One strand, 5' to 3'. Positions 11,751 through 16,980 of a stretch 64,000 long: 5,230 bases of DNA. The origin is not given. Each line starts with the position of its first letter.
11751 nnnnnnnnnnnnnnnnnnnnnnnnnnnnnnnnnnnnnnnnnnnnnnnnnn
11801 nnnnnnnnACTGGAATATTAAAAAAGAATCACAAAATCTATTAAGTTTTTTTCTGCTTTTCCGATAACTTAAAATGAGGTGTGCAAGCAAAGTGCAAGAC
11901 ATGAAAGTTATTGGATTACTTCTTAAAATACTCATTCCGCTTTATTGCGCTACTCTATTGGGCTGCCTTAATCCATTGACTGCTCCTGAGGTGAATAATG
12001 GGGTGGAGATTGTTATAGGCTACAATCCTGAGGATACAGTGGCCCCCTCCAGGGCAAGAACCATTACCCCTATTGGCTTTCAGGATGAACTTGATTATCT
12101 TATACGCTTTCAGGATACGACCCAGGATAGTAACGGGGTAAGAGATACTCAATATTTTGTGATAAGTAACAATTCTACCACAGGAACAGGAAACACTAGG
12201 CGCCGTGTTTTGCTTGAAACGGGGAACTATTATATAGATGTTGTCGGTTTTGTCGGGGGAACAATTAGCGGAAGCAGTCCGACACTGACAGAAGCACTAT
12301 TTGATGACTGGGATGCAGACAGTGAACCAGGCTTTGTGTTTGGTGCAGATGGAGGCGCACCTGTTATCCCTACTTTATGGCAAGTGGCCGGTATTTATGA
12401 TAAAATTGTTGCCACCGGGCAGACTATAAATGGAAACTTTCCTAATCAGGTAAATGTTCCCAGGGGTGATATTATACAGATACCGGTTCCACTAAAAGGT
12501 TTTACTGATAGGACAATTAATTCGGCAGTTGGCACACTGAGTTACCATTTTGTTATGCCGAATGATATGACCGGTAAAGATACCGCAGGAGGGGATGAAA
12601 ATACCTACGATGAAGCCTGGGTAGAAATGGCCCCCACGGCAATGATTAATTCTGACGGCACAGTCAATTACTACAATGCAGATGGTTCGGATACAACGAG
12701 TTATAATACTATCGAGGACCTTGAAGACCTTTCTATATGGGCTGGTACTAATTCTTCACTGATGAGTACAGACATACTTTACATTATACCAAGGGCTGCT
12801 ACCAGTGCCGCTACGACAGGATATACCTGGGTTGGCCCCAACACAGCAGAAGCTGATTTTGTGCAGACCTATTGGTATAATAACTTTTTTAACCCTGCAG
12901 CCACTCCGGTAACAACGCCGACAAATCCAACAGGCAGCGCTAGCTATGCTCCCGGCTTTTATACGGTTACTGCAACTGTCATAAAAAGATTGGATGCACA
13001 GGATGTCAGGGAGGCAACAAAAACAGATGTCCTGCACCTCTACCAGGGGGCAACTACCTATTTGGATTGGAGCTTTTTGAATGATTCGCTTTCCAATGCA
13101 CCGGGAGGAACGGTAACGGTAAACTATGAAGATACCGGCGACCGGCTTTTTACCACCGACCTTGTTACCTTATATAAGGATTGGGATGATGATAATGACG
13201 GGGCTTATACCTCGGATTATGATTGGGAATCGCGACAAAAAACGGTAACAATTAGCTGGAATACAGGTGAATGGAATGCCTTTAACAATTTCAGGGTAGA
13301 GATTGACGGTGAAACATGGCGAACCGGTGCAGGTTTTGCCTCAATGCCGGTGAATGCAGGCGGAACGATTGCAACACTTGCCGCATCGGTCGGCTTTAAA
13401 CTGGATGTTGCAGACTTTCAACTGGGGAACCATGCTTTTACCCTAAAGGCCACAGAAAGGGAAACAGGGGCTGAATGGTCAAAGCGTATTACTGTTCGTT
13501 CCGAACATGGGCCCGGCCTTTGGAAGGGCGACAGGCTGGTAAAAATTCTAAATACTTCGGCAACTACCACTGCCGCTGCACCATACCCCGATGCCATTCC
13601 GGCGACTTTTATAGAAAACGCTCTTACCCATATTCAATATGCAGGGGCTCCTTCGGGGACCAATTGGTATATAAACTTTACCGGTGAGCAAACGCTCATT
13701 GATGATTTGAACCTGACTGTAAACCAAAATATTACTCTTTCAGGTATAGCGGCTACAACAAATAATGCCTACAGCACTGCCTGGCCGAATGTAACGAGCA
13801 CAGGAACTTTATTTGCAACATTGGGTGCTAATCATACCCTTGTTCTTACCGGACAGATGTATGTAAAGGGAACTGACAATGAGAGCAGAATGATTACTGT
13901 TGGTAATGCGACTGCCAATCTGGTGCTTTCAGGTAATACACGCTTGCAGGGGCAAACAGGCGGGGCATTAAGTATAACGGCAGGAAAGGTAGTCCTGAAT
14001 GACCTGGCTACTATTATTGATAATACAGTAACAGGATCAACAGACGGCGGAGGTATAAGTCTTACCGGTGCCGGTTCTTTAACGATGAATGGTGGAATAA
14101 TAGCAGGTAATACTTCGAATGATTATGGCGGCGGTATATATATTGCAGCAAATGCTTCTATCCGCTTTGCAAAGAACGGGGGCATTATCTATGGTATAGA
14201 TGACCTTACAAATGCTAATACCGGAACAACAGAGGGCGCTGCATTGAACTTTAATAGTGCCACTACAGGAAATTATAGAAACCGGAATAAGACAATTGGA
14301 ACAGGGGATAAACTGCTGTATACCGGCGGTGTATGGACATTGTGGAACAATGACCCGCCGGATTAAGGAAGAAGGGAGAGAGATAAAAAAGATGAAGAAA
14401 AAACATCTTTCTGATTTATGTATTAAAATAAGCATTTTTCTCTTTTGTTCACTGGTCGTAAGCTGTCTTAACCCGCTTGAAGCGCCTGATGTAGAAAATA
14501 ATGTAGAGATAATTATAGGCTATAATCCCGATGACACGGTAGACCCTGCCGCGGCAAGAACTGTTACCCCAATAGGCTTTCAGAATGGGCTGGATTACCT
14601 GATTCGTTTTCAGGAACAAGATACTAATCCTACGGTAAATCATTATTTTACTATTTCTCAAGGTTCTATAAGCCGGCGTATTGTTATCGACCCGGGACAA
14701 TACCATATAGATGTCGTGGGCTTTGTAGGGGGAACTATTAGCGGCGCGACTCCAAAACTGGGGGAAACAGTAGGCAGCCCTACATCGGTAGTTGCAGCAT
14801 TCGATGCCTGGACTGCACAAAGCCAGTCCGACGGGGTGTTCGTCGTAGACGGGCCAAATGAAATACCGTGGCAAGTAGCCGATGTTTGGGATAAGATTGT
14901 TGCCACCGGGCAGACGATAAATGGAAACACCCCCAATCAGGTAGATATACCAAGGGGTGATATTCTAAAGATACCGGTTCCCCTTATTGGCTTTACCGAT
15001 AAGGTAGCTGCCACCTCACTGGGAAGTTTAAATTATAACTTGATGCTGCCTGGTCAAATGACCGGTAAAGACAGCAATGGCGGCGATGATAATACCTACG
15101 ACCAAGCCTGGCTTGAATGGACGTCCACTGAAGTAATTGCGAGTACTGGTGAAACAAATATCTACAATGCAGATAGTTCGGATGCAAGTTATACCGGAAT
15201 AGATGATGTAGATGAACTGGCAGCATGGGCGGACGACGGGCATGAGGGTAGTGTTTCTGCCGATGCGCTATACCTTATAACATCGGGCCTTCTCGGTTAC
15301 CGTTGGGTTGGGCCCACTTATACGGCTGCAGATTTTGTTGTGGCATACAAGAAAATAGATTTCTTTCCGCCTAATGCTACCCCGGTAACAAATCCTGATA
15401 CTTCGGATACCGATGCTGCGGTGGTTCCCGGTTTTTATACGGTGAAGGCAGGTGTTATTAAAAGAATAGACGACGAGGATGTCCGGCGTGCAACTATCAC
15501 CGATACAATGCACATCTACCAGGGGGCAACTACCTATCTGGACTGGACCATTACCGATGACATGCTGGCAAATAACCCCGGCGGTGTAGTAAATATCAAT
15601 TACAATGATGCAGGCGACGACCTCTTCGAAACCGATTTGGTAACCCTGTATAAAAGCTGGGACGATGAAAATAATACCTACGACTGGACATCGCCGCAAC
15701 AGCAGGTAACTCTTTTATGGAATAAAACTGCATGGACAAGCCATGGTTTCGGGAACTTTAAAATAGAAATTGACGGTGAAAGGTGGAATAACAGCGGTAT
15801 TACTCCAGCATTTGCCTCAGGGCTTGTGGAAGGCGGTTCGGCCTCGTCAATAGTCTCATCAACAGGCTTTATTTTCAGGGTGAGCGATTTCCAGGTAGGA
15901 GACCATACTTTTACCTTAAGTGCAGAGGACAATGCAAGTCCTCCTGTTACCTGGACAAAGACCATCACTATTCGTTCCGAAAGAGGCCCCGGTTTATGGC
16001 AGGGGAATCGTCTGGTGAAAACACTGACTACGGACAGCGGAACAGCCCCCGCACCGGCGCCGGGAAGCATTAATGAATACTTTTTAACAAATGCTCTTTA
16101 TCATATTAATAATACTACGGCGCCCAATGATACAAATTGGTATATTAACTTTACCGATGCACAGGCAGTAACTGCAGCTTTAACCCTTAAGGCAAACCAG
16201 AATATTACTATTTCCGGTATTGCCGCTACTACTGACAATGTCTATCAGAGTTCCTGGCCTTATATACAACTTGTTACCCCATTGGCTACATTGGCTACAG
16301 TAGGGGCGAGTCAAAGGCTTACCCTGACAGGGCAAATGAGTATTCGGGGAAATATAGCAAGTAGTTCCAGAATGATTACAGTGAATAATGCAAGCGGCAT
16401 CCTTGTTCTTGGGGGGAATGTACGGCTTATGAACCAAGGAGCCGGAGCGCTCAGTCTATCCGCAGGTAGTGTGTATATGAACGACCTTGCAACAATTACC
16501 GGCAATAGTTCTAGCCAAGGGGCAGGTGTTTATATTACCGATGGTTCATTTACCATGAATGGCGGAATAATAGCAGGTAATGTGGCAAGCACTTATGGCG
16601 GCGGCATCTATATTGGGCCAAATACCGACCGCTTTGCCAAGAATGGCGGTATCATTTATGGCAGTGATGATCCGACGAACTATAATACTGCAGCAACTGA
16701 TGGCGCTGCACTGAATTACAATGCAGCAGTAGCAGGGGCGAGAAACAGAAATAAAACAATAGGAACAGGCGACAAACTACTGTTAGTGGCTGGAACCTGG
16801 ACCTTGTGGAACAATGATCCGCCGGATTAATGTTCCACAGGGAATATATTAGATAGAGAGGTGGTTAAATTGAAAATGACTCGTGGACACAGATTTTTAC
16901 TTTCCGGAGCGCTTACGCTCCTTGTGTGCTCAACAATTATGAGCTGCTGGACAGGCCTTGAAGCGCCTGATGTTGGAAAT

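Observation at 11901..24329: Tandem array of five paralogous lipoproteins with a shared N-terminal module and interchangeable C-terminal 'business end'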

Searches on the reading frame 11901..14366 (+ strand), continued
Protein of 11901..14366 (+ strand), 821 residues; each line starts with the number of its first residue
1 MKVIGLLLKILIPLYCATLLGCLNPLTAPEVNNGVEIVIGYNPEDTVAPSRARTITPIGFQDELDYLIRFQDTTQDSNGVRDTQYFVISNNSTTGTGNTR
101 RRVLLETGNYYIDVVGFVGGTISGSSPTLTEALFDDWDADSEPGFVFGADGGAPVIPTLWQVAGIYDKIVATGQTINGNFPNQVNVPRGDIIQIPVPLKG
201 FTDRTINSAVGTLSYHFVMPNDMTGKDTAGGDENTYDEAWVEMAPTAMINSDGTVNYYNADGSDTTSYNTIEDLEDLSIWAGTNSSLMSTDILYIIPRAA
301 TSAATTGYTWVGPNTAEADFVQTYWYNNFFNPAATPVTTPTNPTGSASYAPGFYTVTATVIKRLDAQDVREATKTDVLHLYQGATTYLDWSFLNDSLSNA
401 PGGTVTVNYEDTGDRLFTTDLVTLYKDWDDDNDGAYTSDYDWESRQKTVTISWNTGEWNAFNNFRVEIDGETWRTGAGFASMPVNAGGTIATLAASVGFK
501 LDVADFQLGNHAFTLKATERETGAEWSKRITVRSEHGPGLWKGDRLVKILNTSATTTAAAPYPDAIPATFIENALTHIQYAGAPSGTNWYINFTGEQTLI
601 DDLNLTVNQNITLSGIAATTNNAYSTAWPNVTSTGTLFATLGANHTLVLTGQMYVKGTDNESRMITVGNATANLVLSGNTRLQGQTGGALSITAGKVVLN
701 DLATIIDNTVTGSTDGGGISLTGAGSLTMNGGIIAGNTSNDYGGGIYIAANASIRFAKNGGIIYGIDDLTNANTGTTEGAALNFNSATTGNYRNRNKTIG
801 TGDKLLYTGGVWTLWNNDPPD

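Call 85: list_cluster_members(proteins=[P0063, P0101, P0097, P0143, P0085, P0014, P0024, P0057, P0064, P0129])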
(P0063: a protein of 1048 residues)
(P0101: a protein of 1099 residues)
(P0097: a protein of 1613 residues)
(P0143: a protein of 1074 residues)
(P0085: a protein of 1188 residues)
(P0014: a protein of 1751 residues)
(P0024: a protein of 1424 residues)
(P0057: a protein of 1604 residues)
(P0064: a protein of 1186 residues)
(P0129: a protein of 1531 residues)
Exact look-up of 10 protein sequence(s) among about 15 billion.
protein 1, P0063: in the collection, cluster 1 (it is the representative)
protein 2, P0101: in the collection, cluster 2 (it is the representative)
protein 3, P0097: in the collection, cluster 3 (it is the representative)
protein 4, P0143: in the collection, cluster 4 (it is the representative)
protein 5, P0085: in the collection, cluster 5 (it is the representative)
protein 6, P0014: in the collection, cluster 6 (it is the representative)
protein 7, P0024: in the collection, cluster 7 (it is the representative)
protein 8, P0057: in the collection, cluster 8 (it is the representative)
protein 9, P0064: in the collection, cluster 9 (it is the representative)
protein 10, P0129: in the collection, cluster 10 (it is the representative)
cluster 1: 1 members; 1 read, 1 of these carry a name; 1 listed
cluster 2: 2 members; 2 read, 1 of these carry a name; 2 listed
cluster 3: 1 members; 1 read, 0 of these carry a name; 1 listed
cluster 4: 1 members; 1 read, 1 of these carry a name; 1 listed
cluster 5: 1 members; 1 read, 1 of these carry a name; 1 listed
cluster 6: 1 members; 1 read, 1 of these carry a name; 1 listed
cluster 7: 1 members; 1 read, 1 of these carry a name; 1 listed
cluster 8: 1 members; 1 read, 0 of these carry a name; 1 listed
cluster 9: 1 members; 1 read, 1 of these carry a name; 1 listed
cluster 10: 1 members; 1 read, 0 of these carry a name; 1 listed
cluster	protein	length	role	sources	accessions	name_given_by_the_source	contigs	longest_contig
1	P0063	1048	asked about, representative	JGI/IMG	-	parallel beta-helix repeat protein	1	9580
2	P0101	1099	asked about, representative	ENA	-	-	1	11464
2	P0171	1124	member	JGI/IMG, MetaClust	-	\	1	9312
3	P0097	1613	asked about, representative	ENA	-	-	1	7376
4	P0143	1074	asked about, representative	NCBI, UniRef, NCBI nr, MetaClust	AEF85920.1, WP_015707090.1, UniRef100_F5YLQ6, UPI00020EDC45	putative extracellular nuclease [Treponema primitia ZAS-2] | Putative extracellular nuclease n=1 Tax=Treponema primitia (strain ATCC BAA-887 / DSM ... | right-handed parallel beta-helix repeat-containing protein [Treponema primitia]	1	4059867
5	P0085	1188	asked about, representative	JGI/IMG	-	hypothetical protein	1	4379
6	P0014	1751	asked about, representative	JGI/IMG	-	hypothetical protein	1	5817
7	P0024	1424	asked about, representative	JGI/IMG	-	hypothetical protein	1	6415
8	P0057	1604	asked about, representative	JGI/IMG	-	-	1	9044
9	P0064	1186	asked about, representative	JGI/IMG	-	uncharacterized repeat protein (TIGR02543 family)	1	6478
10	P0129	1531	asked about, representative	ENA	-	-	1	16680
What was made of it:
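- It occurs in WP_015707090.1 of T. primitia ZAS-2, which RefSeq names 'right-handed parallel beta-helix repeat-containing protein' (call 85).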

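Call 94: find_encoding_contigs(protein=P0004, flank=2000, max_places=3)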
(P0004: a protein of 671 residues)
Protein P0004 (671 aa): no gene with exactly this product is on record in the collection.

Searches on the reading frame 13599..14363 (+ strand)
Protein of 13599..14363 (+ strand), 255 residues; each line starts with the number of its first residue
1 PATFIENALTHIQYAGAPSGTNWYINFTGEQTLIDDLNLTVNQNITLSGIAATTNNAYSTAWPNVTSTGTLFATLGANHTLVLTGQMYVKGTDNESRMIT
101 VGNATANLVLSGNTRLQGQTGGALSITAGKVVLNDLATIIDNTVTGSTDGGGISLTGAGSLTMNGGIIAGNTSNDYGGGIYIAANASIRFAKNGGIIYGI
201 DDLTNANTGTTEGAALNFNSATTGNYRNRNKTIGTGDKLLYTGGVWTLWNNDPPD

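Call 30: search_protein_families(library=pfam, proteins=[window:13599-14363:+], max_evalue=10)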
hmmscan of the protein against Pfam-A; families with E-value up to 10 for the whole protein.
window:13599-14363:+ (255 aa): 0 families

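Call 47: find_related_loci(query=A4, collection=genome_contigs, flank=10000)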
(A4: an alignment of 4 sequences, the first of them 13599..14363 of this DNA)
Query A4 (255 aa) in genome_contigs; peptide patterns used: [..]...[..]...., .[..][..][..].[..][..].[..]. (x = any residue, [..] = any of these).
52 stretches matched a pattern; 14 encode a relative of the query (tblastn E <= 1e-3); 14 distinct loci.
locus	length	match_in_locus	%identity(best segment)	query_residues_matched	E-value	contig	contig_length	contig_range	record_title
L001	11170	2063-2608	31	120-248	1e-7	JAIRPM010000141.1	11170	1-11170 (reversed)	MAG: Spirochaetaceae bacterium isolate Cf509_bin4 k119_1749969, whole genome shotgun sequence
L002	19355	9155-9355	37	121-191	4e-7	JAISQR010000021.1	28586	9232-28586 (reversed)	MAG: Treponema sp. isolate Kf353_bin150 k119_356599, whole genome shotgun sequence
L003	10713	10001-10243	38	110-197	1e-6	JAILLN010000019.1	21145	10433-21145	MAG: Lachnospiraceae bacterium isolate RUI229 k141_6199807_flag=0_multi=20.7628_len=21145, whole genome shotgun sequence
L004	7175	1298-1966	31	40-202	2e-6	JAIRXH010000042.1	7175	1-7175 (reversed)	MAG: Treponema sp. isolate Gsp477_bin147 k119_5522152, whole genome shotgun sequence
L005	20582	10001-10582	30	1-199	2e-6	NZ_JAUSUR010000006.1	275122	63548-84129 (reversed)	Breznakia pachnodae strain DSM 16784 Ga0480556_06, whole genome shotgun sequence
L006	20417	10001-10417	35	78-197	6e-6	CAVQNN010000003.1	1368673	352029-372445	MAG: uncultured Actinomycetes bacterium isolate MFD00905.bin.2.220 genome assembly, contig: contig_1459, whole genome sh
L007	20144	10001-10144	44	150-199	1e-5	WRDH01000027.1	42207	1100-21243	MAG: Oscillospiraceae bacterium isolate Lab288P3bin200 Ga0123353_10000658, whole genome shotgun sequence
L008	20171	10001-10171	47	150-199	8e-6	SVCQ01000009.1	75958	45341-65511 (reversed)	MAG: Clostridiales bacterium isolate SIG258 NODE_564_length_75958_cov_17.752415, whole genome shotgun sequence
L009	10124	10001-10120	55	158-199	3e-5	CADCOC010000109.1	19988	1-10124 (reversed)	uncultured bacterium isolate RUG14821 genome assembly, contig: RUG14821_asm_109, whole genome shotgun sequence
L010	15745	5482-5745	33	93-182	2e-5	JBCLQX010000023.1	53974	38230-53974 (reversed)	Oscillospiraceae bacterium 44-34 voucher GPTB0103 scaffold23, whole genome shotgun sequence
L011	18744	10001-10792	26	14-199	1e-4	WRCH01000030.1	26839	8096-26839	MAG: Chitinispirillia bacterium isolate Lab288P3bin119 Ga0123353_10001728, whole genome shotgun sequence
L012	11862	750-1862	47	127-251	4e-4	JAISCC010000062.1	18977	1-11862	MAG: Treponema sp. isolate Gx481_bin52 k119_2178448, whole genome shotgun sequence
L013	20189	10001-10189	42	119-182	5e-4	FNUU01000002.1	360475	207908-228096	Eubacterium ruminantium strain FB3002 genome assembly, contig: Ga0066876_102, whole genome shotgun sequence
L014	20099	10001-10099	55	150-182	5e-4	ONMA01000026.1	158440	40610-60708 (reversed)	uncultured Prevotellaceae bacterium isolate RUG414 genome assembly, contig: scaffold_224, whole genome shotgun sequence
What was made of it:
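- It occurs in Treponema, Lachnospiraceae, Oscillospiraceae, Breznakia, Chitinispirillia and Prevotellaceae (call 47). Relatives come largely from fibre-degrading gut communities (call 47).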

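Call 76: search_solved_structures(query=A4, max_evalue=10)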
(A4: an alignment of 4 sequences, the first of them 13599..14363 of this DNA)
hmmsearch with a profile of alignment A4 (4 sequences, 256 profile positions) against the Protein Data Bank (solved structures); distinct sequences matched with E-value up to 10: 2.
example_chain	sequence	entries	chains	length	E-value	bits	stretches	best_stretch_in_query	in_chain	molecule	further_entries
3fj1_A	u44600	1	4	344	0.0031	20.3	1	61-165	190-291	putative phosphosugar isomerase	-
1i3g_H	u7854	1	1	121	0.099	15.4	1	198-251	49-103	ANTIBODY FV FRAGMENT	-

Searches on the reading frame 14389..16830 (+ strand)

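Call 3: search_protein_families(library=pfam, proteins=[window:14389-16830:+], max_evalue=1)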
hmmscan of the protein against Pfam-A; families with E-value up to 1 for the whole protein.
window:14389-16830:+ (813 aa): 0 families

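Call 4: search_protein_families(library=ncbifam, proteins=[window:14389-16830:+], max_evalue=1)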
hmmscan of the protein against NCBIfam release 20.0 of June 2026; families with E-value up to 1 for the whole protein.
window:14389-16830:+ (813 aa): 1 family
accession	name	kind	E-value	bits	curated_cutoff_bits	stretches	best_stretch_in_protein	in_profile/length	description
NF049899.1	RhamgalacuronBT4153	equivalog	0.072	11.7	650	1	721-787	74-142/432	rhamnogalacturonidase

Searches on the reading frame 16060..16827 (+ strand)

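Call 30: search_protein_families(library=pfam, proteins=[window:16060-16827:+], max_evalue=10)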
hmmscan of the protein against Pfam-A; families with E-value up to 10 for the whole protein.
window:16060-16827:+ (256 aa): 2 families
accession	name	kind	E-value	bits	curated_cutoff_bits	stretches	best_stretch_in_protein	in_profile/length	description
PF05548.17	Peptidase_M11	-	0.041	13.3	21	1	17-70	231-284/303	Gametolysin peptidase M11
PF00263.26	Secretin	-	0.055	13.5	27.5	1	26-70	94-138/169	Bacterial type II and III secretion system protein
